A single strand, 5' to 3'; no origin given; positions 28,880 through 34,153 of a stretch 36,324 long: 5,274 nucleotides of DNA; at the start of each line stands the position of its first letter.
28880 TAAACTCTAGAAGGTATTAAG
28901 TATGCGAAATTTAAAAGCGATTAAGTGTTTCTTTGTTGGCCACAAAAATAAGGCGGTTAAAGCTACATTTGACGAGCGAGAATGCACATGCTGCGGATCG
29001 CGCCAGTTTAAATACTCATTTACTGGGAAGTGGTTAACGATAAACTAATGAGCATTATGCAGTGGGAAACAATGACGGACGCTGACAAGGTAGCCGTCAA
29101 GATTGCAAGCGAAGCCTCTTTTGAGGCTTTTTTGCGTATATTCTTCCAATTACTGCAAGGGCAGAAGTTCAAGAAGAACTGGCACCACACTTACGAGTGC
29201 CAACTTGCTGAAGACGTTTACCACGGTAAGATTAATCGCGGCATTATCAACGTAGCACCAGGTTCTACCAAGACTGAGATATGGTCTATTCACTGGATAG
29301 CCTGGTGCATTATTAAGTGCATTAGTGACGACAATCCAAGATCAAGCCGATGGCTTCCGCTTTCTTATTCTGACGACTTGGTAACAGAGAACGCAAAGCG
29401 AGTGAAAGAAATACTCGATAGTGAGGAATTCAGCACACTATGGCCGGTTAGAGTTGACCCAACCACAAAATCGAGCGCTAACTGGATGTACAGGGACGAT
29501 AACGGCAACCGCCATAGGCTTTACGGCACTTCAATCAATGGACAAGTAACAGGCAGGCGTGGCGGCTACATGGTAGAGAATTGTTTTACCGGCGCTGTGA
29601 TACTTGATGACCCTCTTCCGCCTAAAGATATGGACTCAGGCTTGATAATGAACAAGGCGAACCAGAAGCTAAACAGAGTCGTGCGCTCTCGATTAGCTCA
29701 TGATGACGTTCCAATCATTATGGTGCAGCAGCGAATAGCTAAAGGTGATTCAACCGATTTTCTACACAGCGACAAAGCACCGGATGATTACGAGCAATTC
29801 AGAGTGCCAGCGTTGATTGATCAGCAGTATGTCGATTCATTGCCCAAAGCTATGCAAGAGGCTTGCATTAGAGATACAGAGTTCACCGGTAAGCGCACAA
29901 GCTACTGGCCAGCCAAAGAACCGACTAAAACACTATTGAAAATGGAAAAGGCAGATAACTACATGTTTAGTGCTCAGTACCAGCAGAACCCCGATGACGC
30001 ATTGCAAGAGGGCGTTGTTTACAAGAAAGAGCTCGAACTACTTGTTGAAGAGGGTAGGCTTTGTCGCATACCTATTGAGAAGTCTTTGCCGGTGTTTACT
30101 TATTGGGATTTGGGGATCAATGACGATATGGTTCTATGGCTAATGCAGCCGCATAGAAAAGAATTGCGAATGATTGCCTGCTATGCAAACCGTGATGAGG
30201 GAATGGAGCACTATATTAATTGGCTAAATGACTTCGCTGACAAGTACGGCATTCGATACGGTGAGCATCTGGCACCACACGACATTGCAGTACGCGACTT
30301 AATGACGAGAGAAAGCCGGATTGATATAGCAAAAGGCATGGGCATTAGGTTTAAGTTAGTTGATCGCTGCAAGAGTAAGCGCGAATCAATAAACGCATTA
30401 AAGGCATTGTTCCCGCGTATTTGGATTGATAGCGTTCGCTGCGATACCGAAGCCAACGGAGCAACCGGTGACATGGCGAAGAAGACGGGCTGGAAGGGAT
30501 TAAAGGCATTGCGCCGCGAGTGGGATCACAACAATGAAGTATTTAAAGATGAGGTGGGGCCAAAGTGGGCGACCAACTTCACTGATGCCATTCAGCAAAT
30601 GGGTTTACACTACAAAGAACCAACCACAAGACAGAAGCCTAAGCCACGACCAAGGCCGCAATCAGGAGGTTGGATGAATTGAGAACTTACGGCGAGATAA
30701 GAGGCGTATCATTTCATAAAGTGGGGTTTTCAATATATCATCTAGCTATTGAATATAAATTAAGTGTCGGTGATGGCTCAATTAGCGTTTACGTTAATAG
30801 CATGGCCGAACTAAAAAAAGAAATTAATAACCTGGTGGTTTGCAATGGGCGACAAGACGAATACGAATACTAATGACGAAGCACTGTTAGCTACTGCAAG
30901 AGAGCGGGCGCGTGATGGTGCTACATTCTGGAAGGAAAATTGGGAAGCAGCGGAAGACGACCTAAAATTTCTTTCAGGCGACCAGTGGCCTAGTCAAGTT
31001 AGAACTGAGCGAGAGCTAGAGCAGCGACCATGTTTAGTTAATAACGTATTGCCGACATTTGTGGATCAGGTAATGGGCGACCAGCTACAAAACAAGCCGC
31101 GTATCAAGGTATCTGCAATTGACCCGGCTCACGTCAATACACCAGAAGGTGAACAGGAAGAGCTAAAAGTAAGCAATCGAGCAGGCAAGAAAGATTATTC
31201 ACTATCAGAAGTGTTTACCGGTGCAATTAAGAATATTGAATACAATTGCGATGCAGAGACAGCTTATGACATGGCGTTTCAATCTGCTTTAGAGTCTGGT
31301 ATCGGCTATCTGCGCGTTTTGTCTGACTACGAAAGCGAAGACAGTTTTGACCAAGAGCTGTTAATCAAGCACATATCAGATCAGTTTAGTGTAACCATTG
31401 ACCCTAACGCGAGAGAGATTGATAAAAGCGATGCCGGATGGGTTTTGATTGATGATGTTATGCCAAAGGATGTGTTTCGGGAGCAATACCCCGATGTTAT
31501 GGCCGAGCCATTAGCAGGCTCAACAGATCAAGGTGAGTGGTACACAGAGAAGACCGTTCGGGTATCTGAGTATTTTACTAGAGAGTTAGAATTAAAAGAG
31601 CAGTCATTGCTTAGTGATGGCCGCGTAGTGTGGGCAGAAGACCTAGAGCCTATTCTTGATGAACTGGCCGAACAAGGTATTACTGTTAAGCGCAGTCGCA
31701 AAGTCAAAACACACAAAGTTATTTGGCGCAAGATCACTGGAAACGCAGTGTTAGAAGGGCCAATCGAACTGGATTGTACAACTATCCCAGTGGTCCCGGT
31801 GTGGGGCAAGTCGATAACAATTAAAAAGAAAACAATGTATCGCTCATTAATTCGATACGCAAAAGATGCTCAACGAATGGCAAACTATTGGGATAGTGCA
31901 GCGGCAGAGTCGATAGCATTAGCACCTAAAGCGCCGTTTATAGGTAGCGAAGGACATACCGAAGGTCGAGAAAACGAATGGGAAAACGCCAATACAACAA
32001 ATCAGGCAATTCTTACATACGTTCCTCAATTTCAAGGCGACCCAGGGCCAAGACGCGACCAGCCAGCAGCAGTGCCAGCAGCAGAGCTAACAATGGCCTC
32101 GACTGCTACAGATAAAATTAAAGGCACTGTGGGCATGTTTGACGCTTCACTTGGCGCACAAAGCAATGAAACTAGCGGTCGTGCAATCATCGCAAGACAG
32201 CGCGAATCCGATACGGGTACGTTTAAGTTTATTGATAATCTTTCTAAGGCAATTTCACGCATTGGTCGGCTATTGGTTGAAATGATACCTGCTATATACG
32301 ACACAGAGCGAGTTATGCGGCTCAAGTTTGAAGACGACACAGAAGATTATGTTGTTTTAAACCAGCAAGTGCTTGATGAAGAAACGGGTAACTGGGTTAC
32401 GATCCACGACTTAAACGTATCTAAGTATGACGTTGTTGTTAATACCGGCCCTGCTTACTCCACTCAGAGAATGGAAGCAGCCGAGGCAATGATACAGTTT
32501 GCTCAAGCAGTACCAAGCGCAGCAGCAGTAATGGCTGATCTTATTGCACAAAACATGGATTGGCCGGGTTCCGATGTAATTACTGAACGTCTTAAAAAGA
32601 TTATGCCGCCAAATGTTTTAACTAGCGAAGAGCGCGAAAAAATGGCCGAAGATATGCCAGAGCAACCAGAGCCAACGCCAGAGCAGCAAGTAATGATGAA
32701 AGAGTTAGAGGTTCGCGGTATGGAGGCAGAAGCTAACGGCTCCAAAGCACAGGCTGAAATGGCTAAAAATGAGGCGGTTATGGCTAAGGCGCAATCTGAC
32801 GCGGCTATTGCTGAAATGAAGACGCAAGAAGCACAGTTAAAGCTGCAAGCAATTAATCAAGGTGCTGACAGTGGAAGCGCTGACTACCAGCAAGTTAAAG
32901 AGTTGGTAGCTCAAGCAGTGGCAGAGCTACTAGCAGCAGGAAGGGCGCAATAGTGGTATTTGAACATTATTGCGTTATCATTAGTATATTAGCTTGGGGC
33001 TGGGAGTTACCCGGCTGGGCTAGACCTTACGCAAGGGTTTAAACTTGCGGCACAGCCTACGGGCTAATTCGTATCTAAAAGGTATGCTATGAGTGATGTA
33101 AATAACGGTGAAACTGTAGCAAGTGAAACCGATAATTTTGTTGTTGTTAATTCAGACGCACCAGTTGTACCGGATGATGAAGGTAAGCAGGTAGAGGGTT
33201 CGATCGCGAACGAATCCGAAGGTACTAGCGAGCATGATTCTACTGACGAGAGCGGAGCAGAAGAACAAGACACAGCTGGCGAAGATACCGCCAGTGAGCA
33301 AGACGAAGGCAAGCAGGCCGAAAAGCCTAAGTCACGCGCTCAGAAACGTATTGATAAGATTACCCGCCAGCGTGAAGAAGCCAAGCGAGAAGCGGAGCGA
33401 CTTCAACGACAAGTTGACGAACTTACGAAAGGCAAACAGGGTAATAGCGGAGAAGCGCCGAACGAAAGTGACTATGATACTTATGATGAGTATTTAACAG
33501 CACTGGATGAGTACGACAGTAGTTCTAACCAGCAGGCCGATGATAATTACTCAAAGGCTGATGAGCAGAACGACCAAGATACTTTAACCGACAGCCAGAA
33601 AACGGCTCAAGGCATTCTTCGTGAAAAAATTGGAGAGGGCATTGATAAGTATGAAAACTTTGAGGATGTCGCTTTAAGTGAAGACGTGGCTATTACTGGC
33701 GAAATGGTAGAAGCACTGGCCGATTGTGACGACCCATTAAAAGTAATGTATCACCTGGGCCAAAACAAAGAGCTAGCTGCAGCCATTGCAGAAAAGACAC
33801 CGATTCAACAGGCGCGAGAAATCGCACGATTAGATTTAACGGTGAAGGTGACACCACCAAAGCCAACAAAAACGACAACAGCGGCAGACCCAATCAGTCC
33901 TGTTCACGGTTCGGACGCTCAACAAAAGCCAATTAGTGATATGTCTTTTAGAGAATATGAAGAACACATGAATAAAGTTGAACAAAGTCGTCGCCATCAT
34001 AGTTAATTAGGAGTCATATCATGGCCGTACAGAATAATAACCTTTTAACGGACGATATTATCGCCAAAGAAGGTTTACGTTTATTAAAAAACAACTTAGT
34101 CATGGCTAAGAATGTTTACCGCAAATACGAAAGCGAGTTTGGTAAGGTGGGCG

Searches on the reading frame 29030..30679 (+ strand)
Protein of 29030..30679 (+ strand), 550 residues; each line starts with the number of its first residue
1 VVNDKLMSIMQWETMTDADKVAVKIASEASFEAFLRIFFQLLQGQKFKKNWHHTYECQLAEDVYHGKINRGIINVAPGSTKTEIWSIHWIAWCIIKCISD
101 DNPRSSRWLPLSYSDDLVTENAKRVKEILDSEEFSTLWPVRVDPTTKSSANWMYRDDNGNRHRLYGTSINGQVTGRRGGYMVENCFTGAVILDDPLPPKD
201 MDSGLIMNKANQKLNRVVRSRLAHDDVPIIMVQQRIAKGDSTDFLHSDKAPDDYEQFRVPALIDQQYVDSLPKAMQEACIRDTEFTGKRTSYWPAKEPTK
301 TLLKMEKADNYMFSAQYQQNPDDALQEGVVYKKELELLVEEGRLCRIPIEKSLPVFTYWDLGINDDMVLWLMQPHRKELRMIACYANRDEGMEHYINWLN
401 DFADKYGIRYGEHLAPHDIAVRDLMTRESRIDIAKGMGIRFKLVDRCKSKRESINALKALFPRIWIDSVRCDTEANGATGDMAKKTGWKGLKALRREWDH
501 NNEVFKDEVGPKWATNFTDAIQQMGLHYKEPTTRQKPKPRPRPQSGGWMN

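Call 14: search_protein_families(library=phrogs, proteins=[window:29030-30679:+], max_evalue=0.001)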
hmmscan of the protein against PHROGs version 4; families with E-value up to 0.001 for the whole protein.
window:29030-30679:+ (550 aa): 3 families
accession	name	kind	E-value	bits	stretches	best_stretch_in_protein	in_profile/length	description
phrog_38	-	head and packaging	1.7e-51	176.8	1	13-409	261-608/760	terminase large subunit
phrog_4758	-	head and packaging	6.3e-49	167.5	1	13-268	2-242/243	terminase large subunit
phrog_2472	-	unknown function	2e-19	71.1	1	314-508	100-288/324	-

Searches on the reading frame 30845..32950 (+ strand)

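Call 14: search_protein_families(library=phrogs, proteins=[window:30845-32950:+], max_evalue=0.001)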
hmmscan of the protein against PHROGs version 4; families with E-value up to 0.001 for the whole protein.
window:30845-32950:+ (702 aa): 2 families
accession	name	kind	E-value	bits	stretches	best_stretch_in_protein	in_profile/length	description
phrog_156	-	head and packaging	3.2e-154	516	1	8-683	5-642/681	portal protein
phrog_14911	-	unknown function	2.8e-29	103.3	1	121-402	90-385/404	-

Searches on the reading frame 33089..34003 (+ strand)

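Call 14: search_protein_families(library=phrogs, proteins=[window:33089-34003:+], max_evalue=0.001)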
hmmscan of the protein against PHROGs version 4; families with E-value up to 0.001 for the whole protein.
window:33089-34003:+ (305 aa): 2 families
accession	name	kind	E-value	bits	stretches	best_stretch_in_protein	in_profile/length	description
phrog_8865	-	head and packaging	5.4e-53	181.6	1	9-301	7-296/297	head scaffolding protein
phrog_648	-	head and packaging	5.3e-16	60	1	36-285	10-264/286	head scaffolding protein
